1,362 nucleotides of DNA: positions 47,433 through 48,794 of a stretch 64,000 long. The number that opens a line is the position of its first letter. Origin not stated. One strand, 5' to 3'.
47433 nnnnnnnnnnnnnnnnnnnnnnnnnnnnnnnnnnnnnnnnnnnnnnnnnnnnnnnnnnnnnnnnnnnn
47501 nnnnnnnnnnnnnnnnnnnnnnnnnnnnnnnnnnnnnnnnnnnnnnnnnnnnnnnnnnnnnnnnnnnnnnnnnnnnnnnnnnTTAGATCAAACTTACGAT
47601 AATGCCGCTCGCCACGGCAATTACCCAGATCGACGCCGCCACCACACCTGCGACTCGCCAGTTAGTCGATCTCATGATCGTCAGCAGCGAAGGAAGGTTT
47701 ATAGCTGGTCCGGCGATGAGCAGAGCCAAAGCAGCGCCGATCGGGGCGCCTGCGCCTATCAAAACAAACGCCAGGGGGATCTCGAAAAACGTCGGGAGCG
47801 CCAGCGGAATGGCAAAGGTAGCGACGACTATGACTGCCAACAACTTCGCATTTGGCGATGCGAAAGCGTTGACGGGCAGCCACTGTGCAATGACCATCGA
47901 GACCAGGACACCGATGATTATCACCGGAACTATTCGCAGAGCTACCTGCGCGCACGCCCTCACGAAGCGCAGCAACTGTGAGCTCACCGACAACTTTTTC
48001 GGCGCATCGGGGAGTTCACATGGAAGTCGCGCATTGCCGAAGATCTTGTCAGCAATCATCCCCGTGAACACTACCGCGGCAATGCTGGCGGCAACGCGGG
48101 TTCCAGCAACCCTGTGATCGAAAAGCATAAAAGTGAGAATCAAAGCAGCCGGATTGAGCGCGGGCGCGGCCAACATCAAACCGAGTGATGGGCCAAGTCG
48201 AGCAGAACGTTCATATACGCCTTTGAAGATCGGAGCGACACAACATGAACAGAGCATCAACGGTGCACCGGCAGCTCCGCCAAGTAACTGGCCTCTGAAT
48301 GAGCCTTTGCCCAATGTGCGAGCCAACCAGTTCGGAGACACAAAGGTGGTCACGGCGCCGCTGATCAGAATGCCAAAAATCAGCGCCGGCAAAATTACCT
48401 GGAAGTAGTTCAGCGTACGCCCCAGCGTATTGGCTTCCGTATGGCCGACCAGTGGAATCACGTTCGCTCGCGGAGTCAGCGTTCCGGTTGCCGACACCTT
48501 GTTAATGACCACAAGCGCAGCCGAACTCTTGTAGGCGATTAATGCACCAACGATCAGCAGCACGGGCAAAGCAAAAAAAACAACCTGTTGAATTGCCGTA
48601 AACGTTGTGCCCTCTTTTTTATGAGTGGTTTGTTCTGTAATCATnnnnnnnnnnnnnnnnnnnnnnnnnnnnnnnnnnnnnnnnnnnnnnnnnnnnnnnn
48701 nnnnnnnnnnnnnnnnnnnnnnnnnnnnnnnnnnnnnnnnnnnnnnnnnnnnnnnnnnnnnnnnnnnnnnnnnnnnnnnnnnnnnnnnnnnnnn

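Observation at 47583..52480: EgtB/SenA-like enzyme in a tight operon with a SenB-like glycosyltransferase, a flavoprotein disulfide reductase and a Cys-pair permease: a senC-less selenoneine-type cluster?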

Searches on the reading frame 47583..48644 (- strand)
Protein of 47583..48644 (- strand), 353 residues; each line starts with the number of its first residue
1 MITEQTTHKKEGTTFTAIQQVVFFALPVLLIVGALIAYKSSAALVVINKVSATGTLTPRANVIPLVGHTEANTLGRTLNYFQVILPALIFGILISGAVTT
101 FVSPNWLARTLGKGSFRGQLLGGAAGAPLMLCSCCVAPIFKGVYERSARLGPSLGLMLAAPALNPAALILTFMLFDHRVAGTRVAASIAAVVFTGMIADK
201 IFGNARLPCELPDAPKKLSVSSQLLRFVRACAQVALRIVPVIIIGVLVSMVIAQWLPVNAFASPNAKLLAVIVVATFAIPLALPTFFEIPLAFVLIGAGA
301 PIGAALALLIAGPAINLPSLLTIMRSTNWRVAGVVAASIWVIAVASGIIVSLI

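Call 3: search_protein_families(library=pfam, proteins=[window:47583-48644:-], max_evalue=0.01)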
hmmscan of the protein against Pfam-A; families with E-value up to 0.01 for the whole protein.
window:47583-48644:- (353 aa): 1 family
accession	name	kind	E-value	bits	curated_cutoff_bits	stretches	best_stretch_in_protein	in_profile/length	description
PF03773.19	ArsP_1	-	2.3e-34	119.4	32.3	1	83-351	15-293/294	Predicted permease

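Call 4: search_protein_families(library=ncbifam, proteins=[window:47583-48644:-], max_evalue=0.01)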
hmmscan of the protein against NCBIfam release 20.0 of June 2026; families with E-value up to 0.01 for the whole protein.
window:47583-48644:- (353 aa): 2 families
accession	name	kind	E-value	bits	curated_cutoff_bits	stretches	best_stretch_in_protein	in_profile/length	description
NF040736.1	efflux_SaoE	equivalog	6.1e-24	84.9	325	1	88-351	22-295/352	efflux transporter SaoE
NF033936.1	CuZnOut_SO0444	equivalog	6.6e-24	84.7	300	2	85-200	9-124/351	SO_0444 family Cu/Zn efflux transporter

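Call 44: find_homologous_proteins(query=window:47583-48644:-, max_evalue=1e-20)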
Query window:47583-48644:- (353 aa): 1262 proteins with E <= 1e-20 among 8000 candidates; the best 120 are listed.
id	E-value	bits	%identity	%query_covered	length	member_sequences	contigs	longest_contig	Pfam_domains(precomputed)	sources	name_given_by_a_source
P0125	1.2e-213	726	100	100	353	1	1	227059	PF03773.20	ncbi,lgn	-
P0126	7.7e-170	582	80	93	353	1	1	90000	PF03773.20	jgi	jgi:uncharacterized protein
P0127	9.0e-165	566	77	99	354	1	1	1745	PF03773.20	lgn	-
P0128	1.3e-163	562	78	100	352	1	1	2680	PF03773.20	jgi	-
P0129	6.4e-163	560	78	100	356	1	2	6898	PF03773.20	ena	-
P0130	9.1e-163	559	77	99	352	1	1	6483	PF03773.20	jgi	jgi:uncharacterized membrane protein YraQ (UPF0718 family)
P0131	1.7e-162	558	77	99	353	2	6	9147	PF03773.20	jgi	jgi:uncharacterized membrane protein YraQ (UPF0718 family)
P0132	1.8e-162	558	76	99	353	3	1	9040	PF03773.20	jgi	-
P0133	5.2e-162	557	76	99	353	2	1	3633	PF03773.20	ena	-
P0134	3.8e-161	554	77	100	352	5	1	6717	PF03773.20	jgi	jgi:uncharacterized membrane protein YraQ (UPF0718 family)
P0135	5.6e-161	553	77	99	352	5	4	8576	PF03773.20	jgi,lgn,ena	-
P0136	6.5e-161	553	76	100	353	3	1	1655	PF03773.20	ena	-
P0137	6.8e-161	553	76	99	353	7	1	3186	PF03773.20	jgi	jgi:uncharacterized membrane protein YraQ (UPF0718 family)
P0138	1.6e-160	552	77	99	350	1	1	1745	PF03773.20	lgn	-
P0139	1.6e-160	552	76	99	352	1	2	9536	PF03773.20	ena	-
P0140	1.8e-160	552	76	99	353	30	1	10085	PF03773.20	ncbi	-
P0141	2.3e-160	551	75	99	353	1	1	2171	PF03773.20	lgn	-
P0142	5.5e-160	550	76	99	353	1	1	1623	PF03773.20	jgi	jgi:uncharacterized membrane protein YraQ (UPF0718 family)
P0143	1.4e-159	549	76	99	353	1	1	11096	PF03773.20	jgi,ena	-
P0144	1.5e-159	549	77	99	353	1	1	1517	PF03773.20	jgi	-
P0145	1.8e-159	548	75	99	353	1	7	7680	PF03773.20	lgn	-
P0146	2.5e-159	548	76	100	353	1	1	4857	PF03773.20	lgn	-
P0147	5.9e-159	547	76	100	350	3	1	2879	PF03773.20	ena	-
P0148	9.5e-159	546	75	99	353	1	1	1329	PF03773.20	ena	-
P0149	3.4e-158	544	74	99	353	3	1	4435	PF03773.20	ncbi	ncbi:MAG: permease [Pyrinomonadaceae bacterium]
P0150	4.1e-158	544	75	99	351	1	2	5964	PF03773.20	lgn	-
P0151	1.1e-157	543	75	100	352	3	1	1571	PF03773.20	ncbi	-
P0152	2.0e-157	542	76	100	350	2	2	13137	PF03773.20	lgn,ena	-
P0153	2.8e-157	541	75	100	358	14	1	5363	PF03773.20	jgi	jgi:uncharacterized membrane protein YraQ (UPF0718 family)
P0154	6.8e-157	540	74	99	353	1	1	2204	PF03773.20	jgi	jgi:uncharacterized protein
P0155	1.0e-156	539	75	100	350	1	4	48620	PF03773.20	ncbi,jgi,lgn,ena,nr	ncbi:MAG TPA: permease [Pyrinomonadaceae bacterium]|nr:permease [Pyrinomonadaceae bacterium]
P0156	1.1e-156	539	75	100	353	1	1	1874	PF03773.20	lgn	-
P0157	2.9e-156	538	75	100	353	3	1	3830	PF03773.20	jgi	jgi:hypothetical protein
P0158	3.0e-156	538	75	93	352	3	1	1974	PF03773.20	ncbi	-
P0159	5.0e-156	537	75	99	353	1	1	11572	PF03773.20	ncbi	-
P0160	5.8e-156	537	74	100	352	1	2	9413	PF03773.20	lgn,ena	-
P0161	7.2e-156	536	74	99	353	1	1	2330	PF03773.20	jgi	jgi:uncharacterized membrane protein YraQ (UPF0718 family)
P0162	8.0e-156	536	74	100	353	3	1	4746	PF03773.20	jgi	jgi:uncharacterized protein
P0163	1.0e-155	536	75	100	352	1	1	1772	PF03773.20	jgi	jgi:uncharacterized protein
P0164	1.6e-155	535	74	100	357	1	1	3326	PF03773.20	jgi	jgi:uncharacterized membrane protein YraQ (UPF0718 family)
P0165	1.9e-155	535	76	99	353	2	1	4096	PF03773.20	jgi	jgi:uncharacterized protein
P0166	2.0e-155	535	74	93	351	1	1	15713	PF03773.20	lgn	-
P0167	2.3e-155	535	73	100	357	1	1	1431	PF03773.20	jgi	jgi:uncharacterized protein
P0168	4.3e-155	534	75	93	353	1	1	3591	PF03773.20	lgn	-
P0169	7.4e-155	533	72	100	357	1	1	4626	PF03773.20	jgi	jgi:uncharacterized membrane protein YraQ (UPF0718 family)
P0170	1.4e-154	532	74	100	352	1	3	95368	PF03773.20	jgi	jgi:uncharacterized membrane protein YraQ (UPF0718 family)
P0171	3.7e-154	531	73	99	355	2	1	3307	PF03773.20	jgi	jgi:uncharacterized protein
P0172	2.2e-153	528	74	100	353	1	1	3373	PF03773.20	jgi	jgi:uncharacterized membrane protein YraQ (UPF0718 family)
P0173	1.2e-152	526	72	100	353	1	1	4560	PF03773.20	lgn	-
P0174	5.3e-152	524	73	99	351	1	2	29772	PF03773.20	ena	-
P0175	1.0e-151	523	74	98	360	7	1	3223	PF03773.20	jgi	jgi:hypothetical protein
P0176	3.0e-150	518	70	99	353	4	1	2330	PF03773.20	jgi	jgi:hypothetical protein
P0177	3.4e-149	515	73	98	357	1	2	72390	PF03773.20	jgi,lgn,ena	-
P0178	5.6e-149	514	70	99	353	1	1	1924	PF03773.20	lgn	-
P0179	1.3e-148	513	77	91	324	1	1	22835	PF03773.20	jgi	jgi:uncharacterized protein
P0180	1.0e-147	510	72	98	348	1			PF03773.20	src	-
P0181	1.7e-146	506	69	99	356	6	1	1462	PF03773.20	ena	-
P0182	2.6e-146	505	68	99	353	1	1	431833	PF03773.20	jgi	jgi:uncharacterized protein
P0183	2.1e-145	502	70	99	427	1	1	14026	PF03773.20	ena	-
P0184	2.4e-145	502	68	99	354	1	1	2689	PF03773.20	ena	-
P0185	1.0e-144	500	68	99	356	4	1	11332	PF03773.20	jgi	-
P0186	1.4e-144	499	70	99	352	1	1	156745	PF03773.20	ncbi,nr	ncbi:MAG: permease [Acidobacteria bacterium]|nr:permease [Acidobacteriota bacterium]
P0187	2.5e-144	499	67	100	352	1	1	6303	PF03773.20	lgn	-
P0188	2.7e-144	498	72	100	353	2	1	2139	PF03773.20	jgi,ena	-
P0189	9.1e-144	497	78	88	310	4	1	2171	PF03773.20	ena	-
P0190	2.0e-143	496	67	100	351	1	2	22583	PF03773.20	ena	-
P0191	3.7e-143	495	70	99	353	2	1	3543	PF03773.20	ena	-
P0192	9.6e-143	493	69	100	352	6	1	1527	PF03773.20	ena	-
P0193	1.4e-142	493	66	99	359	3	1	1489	PF03773.20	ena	-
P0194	6.0e-142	491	68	100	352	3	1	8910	PF03773.20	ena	-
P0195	2.0e-141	489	67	100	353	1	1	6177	PF03773.20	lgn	-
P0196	9.1e-141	487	66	100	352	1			PF03773.20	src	-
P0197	1.7e-140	486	66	100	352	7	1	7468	PF03773.20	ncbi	ncbi:MAG TPA: permease [Pyrinomonadaceae bacterium]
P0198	4.4e-140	485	68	100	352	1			PF03773.20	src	-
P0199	6.1e-140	484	67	100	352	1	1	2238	PF03773.20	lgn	-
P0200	6.8e-140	484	67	100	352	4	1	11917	PF03773.20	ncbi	-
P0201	1.3e-139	483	67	100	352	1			PF03773.20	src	-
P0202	1.4e-139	483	66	100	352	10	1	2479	PF03773.20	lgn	-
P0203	2.0e-139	482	67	100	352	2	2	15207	PF03773.20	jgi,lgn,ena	-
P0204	2.9e-139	482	67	100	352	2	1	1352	PF03773.20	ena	-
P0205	5.9e-139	481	68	100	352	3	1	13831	PF03773.20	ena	-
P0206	9.1e-139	480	67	100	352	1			PF03773.20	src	-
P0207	1.7e-138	479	66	100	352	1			PF03773.20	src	-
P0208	3.5e-138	478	67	100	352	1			PF03773.20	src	-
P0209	4.1e-138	478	67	99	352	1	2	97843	PF03773.20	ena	-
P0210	4.4e-138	478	65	100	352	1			PF03773.20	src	-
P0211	4.6e-138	478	65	100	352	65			PF03773.20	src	-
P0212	4.9e-138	478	65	100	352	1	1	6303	PF03773.20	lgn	-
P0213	5.3e-138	478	70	95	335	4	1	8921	PF03773.20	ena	-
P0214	5.5e-138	478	68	96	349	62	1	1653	PF03773.20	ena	-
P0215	6.5e-138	477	67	100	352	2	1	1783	PF03773.20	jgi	jgi:uncharacterized protein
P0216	8.9e-138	477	66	100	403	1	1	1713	PF03773.20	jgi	jgi:uncharacterized membrane protein YraQ (UPF0718 family)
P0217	1.1e-137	477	65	98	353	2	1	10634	PF03773.20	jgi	jgi:uncharacterized protein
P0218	1.1e-137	477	66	100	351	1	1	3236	PF03773.20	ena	-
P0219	1.1e-137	477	67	99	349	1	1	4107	PF03773.20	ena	-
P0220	1.2e-137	477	65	100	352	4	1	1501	PF03773.20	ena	-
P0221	1.2e-137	477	66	100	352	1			PF03773.20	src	-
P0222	1.4e-137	476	65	100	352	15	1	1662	PF03773.20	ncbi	-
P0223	2.0e-137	476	65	100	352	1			PF03773.20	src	-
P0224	2.3e-137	476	65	100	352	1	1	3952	PF03773.20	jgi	-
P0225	2.3e-137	476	65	100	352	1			PF03773.20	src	-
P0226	3.1e-137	475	65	100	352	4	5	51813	PF03773.20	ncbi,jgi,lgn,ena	-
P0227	3.4e-137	475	65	100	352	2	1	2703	PF03773.20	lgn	-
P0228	3.6e-137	475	66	99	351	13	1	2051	PF03773.20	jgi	-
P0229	4.1e-137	475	65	100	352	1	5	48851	PF03773.20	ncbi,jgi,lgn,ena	-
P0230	4.3e-137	475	66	100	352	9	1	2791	PF03773.20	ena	-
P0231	4.6e-137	475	65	100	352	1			PF03773.20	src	-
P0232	4.6e-137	475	66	100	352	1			PF03773.20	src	-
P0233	5.3e-137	474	65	100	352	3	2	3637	PF03773.20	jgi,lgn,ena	-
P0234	7.5e-137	474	68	95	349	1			PF03773.20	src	-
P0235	8.0e-137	474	65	100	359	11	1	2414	PF03773.20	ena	-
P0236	8.9e-137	474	65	100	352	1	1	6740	PF03773.20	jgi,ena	-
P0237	1.7e-136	473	65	100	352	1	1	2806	PF03773.20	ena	-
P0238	1.9e-136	473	66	100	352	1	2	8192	PF03773.20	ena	-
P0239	3.4e-136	472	64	100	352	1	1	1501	PF03773.20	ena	-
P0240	3.5e-136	472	65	99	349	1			PF03773.20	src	-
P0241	4.4e-136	471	65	100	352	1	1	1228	PF03773.20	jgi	jgi:uncharacterized protein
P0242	4.7e-136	471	65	100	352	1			PF03773.20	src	-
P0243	4.7e-136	471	65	100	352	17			PF03773.20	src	-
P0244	4.7e-136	471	67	100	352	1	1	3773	PF03773.20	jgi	jgi:uncharacterized protein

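Call 45: find_encoding_contigs(protein=P0126, flank=8000, max_places=2)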
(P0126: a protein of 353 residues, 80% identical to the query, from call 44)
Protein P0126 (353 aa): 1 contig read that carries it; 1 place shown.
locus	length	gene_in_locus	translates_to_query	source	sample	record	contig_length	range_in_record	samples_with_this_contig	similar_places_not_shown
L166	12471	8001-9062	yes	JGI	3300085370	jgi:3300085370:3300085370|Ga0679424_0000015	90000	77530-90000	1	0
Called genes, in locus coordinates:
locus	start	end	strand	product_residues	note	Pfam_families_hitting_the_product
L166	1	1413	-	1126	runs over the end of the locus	PF13620:CarboxypepD_reg, PF13715:CarbopepD_reg_2 (weak), PF25183:OMP_b-brl_4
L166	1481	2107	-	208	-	PF00440:TetR_N, PF17932:TetR_C_24, PF21351:TetR_C_41 (faint)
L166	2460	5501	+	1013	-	PF00083:Sugar_tr, PF07690:MFS_1, PF07992:Pyr_redox_2, PF13738:Pyr_redox_3, PF00070:Pyr_redox, PF02852:Pyr_redox_dim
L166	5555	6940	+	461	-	PF12867:DinB_2, PF03781:FGE-sulfatase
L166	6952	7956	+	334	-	PF00534:Glycos_transf_1, PF13692:Glyco_trans_1_4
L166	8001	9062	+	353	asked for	PF03773:ArsP_1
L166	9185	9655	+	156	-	PF13548:DUF4126 (weak)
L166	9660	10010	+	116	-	-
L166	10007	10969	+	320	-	PF05448:AXE1 (faint)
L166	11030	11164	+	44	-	-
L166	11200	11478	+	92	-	-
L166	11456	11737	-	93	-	-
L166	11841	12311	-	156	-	-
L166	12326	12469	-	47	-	?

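Call 46: find_encoding_contigs(protein=P0170, flank=8000, max_places=2)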
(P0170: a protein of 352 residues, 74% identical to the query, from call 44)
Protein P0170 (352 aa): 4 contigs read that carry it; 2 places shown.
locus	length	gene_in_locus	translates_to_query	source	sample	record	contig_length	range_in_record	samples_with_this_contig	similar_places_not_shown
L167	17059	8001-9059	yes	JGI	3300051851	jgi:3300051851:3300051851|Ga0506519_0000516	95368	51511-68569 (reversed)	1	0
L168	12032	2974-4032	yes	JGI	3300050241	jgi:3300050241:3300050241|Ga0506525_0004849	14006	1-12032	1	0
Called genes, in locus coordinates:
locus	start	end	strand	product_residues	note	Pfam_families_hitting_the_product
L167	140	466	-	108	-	-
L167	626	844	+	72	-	PF00578:AhpC-TSA, PF08534:Redoxin (weak)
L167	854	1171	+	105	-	PF00578:AhpC-TSA, PF08534:Redoxin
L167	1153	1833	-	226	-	-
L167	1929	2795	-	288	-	PF20240:DUF6597, PF00165:HTH_AraC (weak), PF12833:HTH_18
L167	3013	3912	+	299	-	PF13489:Methyltransf_23 (weak), PF01209:Ubie_methyltran, PF13847:Methyltransf_31, PF08241:Methyltransf_11, PF08242:Methyltransf_12 (weak), PF13649:Methyltransf_25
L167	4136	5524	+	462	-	PF01134:GIDA (faint), PF07992:Pyr_redox_2, PF12831:FAD_oxidored (faint), PF13738:Pyr_redox_3 (weak), PF00070:Pyr_redox, PF02852:Pyr_redox_dim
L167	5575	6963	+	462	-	PF12867:DinB_2, PF03781:FGE-sulfatase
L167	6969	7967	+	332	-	PF00534:Glycos_transf_1, PF13692:Glyco_trans_1_4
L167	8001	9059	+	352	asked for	PF03773:ArsP_1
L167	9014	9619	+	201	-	PF14499:DUF4437, PF12973:Cupin_7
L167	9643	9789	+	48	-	-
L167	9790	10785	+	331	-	PF01011:PQQ (faint), PF07774:EMC1_C (faint), PF13360:PQQ_2, PF13570:Beta-prop_ACSF4, PF23414:Beta-prop_EML_2 (faint), PF25292:Beta-prop_CGLA (faint), PF13360:PQQ_2, PF13570:Beta-prop_ACSF4 (weak), +1 more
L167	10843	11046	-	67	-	PF00892:EamA (weak)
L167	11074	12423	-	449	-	PF25973:BSH_CzcB, PF25954:Beta-barrel_RND_2, PF25990:Beta-barrel_YknX (faint), PF25967:RND-MFP_C (weak), PF25975:CzcB_C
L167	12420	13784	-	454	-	PF02321:OEP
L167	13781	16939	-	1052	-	PF00873:ACR_tran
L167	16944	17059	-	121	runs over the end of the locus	PF19135:DUF5818 (faint)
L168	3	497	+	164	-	?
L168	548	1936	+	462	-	PF12867:DinB_2, PF03781:FGE-sulfatase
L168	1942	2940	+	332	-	PF00534:Glycos_transf_1, PF13692:Glyco_trans_1_4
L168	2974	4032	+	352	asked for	PF03773:ArsP_1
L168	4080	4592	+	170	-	PF14499:DUF4437, PF12973:Cupin_7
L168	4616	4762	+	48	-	-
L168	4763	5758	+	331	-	PF01011:PQQ (faint), PF07774:EMC1_C (faint), PF13360:PQQ_2, PF13570:Beta-prop_ACSF4, PF23414:Beta-prop_EML_2 (faint), PF25292:Beta-prop_CGLA (faint), PF13360:PQQ_2, PF13570:Beta-prop_ACSF4 (weak), +1 more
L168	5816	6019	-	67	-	PF00892:EamA (weak)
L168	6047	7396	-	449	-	PF25973:BSH_CzcB, PF25954:Beta-barrel_RND_2, PF25990:Beta-barrel_YknX (faint), PF25967:RND-MFP_C (weak), PF25975:CzcB_C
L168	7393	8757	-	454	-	PF02321:OEP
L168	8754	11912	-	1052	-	PF00873:ACR_tran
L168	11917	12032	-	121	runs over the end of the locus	PF19135:DUF5818 (faint)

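Call 47: find_encoding_contigs(protein=P0186, flank=8000, max_places=2)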
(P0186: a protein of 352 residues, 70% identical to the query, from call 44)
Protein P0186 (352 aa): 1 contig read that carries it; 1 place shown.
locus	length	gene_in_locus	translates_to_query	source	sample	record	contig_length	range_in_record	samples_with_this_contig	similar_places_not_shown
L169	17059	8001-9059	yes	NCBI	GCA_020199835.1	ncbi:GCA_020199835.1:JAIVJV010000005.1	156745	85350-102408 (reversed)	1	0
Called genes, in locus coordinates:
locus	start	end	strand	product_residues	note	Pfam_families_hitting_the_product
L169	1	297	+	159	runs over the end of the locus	-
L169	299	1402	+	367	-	PF03781:FGE-sulfatase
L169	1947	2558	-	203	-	-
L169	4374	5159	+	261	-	-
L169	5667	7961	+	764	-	PF14522:Cytochrome_C7 (faint), PF22113:Mtrc-MtrF_II-IV_dom (faint), PF13435:Cytochrome_C554 (weak), PF21033:RMD1-3 (faint), PF13174:TPR_6 (faint), PF13424:TPR_12 (weak), PF00515:TPR_1 (weak), PF07719:TPR_2 (weak), +7 more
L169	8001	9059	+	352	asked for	PF03773:ArsP_1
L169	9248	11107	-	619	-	PF22778:VCPO_2nd (weak)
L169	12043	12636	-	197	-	-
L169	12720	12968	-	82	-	-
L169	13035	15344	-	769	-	PF00069:Pkinase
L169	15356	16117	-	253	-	-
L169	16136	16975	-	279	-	-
